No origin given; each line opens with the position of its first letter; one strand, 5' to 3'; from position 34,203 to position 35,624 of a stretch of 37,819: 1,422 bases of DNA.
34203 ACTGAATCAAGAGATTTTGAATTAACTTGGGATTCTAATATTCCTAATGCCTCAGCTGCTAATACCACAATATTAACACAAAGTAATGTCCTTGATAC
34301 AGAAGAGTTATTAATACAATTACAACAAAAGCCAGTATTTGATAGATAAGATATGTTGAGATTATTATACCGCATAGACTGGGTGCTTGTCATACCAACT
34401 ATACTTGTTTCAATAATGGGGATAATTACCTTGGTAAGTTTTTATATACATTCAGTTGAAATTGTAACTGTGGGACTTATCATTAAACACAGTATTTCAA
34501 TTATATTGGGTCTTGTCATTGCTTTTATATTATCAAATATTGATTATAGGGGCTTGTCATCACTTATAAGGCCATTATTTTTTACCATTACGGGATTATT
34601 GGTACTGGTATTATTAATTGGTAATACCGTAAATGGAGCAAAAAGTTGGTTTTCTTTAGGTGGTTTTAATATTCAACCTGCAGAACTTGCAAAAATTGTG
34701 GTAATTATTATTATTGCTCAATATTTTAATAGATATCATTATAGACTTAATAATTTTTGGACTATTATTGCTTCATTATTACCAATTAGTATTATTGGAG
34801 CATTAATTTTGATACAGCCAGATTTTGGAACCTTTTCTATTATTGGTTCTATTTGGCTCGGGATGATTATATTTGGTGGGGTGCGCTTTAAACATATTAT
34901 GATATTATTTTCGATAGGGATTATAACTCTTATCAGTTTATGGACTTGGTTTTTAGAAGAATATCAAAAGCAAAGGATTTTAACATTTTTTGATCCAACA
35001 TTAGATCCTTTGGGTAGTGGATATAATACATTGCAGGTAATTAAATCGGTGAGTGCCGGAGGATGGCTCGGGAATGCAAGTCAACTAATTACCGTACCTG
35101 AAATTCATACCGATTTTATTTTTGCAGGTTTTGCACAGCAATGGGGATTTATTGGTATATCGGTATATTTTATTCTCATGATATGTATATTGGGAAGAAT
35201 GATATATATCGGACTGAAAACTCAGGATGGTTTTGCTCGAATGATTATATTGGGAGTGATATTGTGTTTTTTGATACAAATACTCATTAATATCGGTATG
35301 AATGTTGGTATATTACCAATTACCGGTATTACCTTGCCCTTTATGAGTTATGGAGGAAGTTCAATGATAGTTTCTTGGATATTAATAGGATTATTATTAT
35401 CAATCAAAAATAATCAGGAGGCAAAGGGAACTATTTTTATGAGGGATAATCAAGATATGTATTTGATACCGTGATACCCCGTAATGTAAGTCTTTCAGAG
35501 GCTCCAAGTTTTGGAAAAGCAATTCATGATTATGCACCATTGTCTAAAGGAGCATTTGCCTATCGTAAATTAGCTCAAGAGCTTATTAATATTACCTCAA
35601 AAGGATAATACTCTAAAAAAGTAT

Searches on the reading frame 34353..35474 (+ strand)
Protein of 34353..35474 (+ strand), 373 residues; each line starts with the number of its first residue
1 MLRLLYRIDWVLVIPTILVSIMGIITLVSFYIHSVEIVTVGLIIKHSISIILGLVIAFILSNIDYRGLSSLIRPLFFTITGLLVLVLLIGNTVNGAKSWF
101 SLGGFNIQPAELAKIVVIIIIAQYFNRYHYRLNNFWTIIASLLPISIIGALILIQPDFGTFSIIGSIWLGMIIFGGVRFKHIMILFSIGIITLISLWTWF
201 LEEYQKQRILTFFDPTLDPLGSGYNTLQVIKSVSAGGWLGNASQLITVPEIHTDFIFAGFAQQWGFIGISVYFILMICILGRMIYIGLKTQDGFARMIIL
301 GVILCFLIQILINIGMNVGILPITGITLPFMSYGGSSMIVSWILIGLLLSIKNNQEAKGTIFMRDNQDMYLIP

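Call 76: search_protein_families(library=pfam, proteins=[window:34353-35474:+], max_evalue=0.0001)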
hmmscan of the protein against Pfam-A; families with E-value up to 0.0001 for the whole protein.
window:34353-35474:+ (373 aa): 1 family
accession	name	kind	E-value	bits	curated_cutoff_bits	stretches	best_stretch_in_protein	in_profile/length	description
PF01098.24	FTSW_RODA_SPOVE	-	4.7e-80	269.7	26.4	1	12-355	4-354/356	Cell cycle protein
